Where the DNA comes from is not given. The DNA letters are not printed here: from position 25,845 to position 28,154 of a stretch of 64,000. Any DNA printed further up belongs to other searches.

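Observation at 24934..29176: Three-gene c-type cytochrome operon inserted inside the chorismate/menaquinone biosynthesis supercluster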

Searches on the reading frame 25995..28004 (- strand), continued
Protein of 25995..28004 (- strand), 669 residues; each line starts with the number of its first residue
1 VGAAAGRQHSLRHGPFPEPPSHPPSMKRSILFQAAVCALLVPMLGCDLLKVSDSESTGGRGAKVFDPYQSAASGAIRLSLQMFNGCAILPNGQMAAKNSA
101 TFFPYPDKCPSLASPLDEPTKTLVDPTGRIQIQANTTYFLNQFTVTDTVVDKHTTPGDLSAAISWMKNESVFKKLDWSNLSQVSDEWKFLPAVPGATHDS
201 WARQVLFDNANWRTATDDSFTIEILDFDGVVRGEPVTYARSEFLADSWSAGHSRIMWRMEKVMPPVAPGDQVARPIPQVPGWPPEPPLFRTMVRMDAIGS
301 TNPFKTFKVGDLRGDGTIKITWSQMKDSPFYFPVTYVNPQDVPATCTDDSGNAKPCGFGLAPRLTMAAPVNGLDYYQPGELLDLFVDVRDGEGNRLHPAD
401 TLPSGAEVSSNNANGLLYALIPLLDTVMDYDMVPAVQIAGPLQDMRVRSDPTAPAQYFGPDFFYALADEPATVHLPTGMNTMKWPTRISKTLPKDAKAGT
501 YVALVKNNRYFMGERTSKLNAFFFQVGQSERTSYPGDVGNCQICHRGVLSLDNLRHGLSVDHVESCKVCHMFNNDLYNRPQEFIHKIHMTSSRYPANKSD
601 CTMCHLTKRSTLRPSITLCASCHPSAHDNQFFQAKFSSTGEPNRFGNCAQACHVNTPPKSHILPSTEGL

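Call 60: fold_search(model_id=the predicted structure, library=pdb)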
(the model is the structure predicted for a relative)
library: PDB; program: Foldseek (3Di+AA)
matches with E <= 10: 1061; with E <= 0.001: 30
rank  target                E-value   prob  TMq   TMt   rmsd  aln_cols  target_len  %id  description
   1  7uzs                  2.0e-06  0.98  0.11  0.11  20.2       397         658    8  Protein 4.2 (local refinement from consensus reconstruction of ankyrin complex classes) (released 2022-07-20)
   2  6qyc_B                2.4e-06  1.00  0.24  0.25  23.8       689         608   10  Crystal structure of MtrC from Shewanella baltica OS185 (released 2020-04-22)
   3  8csw                  4.9e-06  0.97  0.11  0.11  20.5       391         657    8  Local refinement of protein 4.2 in Class 2 of erythrocyte ankyrin-1 complex (released 2022-07-20)
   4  8cs9_X                5.8e-06  0.96  0.11  0.10  20.4       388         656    8  Composite reconstruction of Class 1 of the erythrocyte ankyrin-1 complex (released 2022-07-20)
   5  5g50_B                2.4e-05  0.84  0.10  0.23  21.4       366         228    9  Vibrio cholerae scaffolding protein RbmA in complex with magnesium. (released 2017-11-29)
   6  4kkp_A                3.6e-05  0.90  0.11  0.25  21.3       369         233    9  Crystal structure of Vibrio cholerae RbmA (crystal form 2) (released 2013-05-22)
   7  4kkp_B                3.6e-05  0.85  0.10  0.23  21.1       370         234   10  Crystal structure of Vibrio cholerae RbmA (crystal form 2) (released 2013-05-22)
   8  4oi9_A                4.0e-05  0.75  0.12  0.17  29.2       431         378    9  Crystal Structure of ICAM-5 D1-D4 ectodomain fragment, Space Group P21 (released 2014-07-16)
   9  4kkq_A                4.2e-05  0.93  0.11  0.26  21.2       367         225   10  Crystal structure of Vibrio cholerae RbmA (crystal form 1) (released 2013-05-22)
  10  1f13_A                5.9e-05  0.41  0.11  0.10  21.1       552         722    8  RECOMBINANT HUMAN CELLULAR COAGULATION FACTOR XIII (released 1998-08-12)
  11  8cmt_A                6.3e-05  0.82  0.11  0.10  18.5       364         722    7  Structure of the plasma coagulation Factor XIII A2B2 heterotetrameric complex. (released 2024-09-11)
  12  4be6_A                7.9e-05  0.96  0.12  0.29  20.4       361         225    8  V. cholera biofilm scaffolding protein RbmA (released 2013-12-18)
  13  3lso_A                9.4e-05  0.60  0.12  0.17  32.9       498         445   11  Crystal structure of Putative membrane anchored protein from Corynebacterium diphtheriae (released 2010-02-23)
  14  4kkr_A                9.9e-05  0.69  0.09  0.21  20.3       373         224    9  Crystal structure of Vibrio cholerae RbmA (crystal form 3) (released 2013-05-22)
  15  4kkq_B                1.1e-04  0.84  0.10  0.25  21.8       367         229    9  Crystal structure of Vibrio cholerae RbmA (crystal form 1) (released 2013-05-22)
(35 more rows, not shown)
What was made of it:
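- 25998..26417 (-): G2 penta-haem domain (aa 505-644). Sites: CQICH 26370-26384, CKVCH 26295-26309, CTMCH 26190-26204, CASCH 26136-26150, CAQACH (CX3CH) 26046-26063. Foldseek: MtrC 6qyc_B at 2.4e-6, probability 1.0 (call 60).
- On MtrC/OmcA-type outer-membrane multihaem cytochromes: Foldseek MtrC at 2.4e-6 (call 60).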

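Call 72: search_protein_families(library=pfam, alignment_id=A1, max_evalue=0.01)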
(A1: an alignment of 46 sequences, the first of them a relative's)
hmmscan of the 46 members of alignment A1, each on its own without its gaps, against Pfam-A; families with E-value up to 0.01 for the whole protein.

A. member 1, P0001 (644 aa): 2 families
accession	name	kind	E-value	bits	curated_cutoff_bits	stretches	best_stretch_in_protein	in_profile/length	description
PF22113.1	Mtrc-MtrF_II-IV_dom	-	9.3e-05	22.5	30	1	514-630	7-129/176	Outer membrane cytochrome MtrC/MtrF-like, domains II/IV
PF14537.11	Cytochrom_c3_2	-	0.0013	19.6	25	1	515-598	8-78/79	Cytochrome c3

B. families by the number of members that match (of 46 scanned): 6 families
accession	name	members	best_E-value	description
PF22113.1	Mtrc-MtrF_II-IV_dom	41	1.2e-07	Outer membrane cytochrome MtrC/MtrF-like, domains II/IV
PF14522.11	Cytochrome_C7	30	2.3e-05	Cytochrome c7 and related cytochrome c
PF14537.11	Cytochrom_c3_2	26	3.8e-05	Cytochrome c3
PF01835.25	MG2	5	1.4e-05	MG2 domain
PF09699.15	Paired_CXXCH_1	1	0.0045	Doubled CXXCH motif (Paired_CXXCH_1)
PF02085.21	Cytochrom_CIII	1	0.0055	Class III cytochrome C family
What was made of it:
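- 26418..27809 (-): G2 non-haem region (aa 41-504): a stack of beta-sandwich (Ig, macroglobulin or FN3-like) domains with invariant Cys61, Cys84, Cys321 and Cys331. 5 of 46 family members hit Pfam MG2 (call 72).
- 25998..26417 (-): PF22113 MtrC/MtrF domain II/IV at E 9e-5 (22.5 bits, below the cut-off of 30); 41 of 46 members hit at E<=0.01, best 1.2e-7 (call 72).
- On MtrC/OmcA-type outer-membrane multihaem cytochromes: 41 of 46 family members hit at E<=0.01, best 1.2e-7 (call 72).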

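Call 81: search_protein_families(library=pfam, proteins=[L053:7889-9997:+, L057:7944-9983:+, L050:8283-10484:+, L026:8055-9875:+, L014:14618-18898:+, L014:18875-20890:-, L014:13448-14056:+, L014:14081-14575:+, L015:5344-7575:+, L015:7620-9380:-], max_evalue=0.001)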
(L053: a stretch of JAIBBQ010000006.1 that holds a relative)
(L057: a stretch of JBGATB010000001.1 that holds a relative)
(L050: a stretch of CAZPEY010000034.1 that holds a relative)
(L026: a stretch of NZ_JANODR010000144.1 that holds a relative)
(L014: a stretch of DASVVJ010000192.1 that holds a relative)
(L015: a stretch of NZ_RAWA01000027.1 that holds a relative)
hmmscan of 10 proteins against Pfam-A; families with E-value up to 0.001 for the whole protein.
L053:7889-9997:+ (702 aa): 3 families
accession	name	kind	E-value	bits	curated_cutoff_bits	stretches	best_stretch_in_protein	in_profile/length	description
PF00593.30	TonB_dep_Rec_b-barrel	-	2.4e-44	153.4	27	1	246-676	45-436/436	TonB dependent receptor-like, beta-barrel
PF07715.20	Plug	-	2e-21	77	23.9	1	81-189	3-107/107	TonB-dependent Receptor Plug Domain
PF14905.12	OMP_b-brl_3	-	2.9e-07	30.3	27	1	409-572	110-283/408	Outer membrane protein beta-barrel family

L057:7944-9983:+ (679 aa): 3 families
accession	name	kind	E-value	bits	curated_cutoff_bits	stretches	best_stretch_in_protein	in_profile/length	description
PF00593.30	TonB_dep_Rec_b-barrel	-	3.5e-28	100.1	27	1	383-653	159-436/436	TonB dependent receptor-like, beta-barrel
PF07715.20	Plug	-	8.7e-16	58.8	23.9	1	65-174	2-107/107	TonB-dependent Receptor Plug Domain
PF14905.12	OMP_b-brl_3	-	0.00025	20.7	27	1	412-560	127-286/408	Outer membrane protein beta-barrel family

L050:8283-10484:+ (733 aa): 3 families
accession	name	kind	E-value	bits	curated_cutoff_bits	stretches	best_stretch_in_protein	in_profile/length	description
PF00593.30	TonB_dep_Rec_b-barrel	-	8.8e-44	151.5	27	1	347-707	60-436/436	TonB dependent receptor-like, beta-barrel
PF07715.20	Plug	-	4.8e-20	72.5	23.9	1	110-219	2-107/107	TonB-dependent Receptor Plug Domain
PF14905.12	OMP_b-brl_3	-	6.1e-09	35.9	27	1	439-711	109-377/408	Outer membrane protein beta-barrel family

L026:8055-9875:+ (606 aa): 1 family
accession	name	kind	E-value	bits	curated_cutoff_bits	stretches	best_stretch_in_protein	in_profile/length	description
PF13424.12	TPR_12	-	0.00085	19.9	30.1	0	464-500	7-43/77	Tetratricopeptide repeat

L014:14618-18898:+ (1426 aa): 8 families
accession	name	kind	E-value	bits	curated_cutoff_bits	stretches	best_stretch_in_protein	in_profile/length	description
PF13191.12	AAA_16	-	3.8e-24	86.5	32.6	1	454-638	2-164/167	AAA ATPase domain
PF13424.12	TPR_12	-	8.6e-10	39.1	30.1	1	921-982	8-74/77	Tetratricopeptide repeat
PF00211.25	Guanylate_cyc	-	1.2e-08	35.2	21.9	1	278-427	24-173/183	Adenylate and Guanylate cyclase catalytic domain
PF13432.12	TPR_16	-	4.9e-06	27.3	32.7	1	922-981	3-59/65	Tetratricopeptide repeat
PF05729.18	NACHT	-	8.6e-06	26.1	26.7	0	622-680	106-164/167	NACHT domain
PF24883.2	NPHP3_N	-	0.00018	22.2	24.8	1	473-514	19-60/164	Nephrocystin 3, N-terminal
PF13401.12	AAA_22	-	0.00037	21.3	27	0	476-551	5-79/130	AAA domain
PF14559.12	TPR_19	-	0.00062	20.5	25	1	926-980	1-52/68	Tetratricopeptide repeat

L014:18875-20890:- (671 aa): 1 family
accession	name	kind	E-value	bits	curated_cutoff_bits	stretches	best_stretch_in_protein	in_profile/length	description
PF04055.27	Radical_SAM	-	2.9e-16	60.5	29.5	1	363-525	2-162/166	Radical SAM superfamily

L014:13448-14056:+ (202 aa): 1 family
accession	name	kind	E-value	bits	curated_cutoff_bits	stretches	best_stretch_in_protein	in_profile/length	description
PF18306.6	LDcluster4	-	8e-26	90.9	26.3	1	34-175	3-125/151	SLOG cluster4 family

L014:14081-14575:+ (164 aa): 0 families

L015:5344-7575:+ (743 aa): 1 family
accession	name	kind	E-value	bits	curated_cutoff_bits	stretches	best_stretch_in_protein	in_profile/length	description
PF06980.17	DUF1302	-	0.00036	20.1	23.2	1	388-600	135-361/541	Protein of unknown function (DUF1302)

L015:7620-9380:- (586 aa): 3 families
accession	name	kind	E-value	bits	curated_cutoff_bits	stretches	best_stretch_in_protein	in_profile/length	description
PF00501.34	AMP-binding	-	1.4e-63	215.5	29.9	1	25-421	6-384/384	AMP-binding enzyme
PF23024.1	AMP-dom_DIP2-like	-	6.2e-05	23.4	27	1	464-575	2-98/110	Disco-interacting protein 2-like, AMP domain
PF23562.2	AMP-binding_C_3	-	0.00024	21.9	20.8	1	465-575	4-110/124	AMP-binding enzyme C-terminal domain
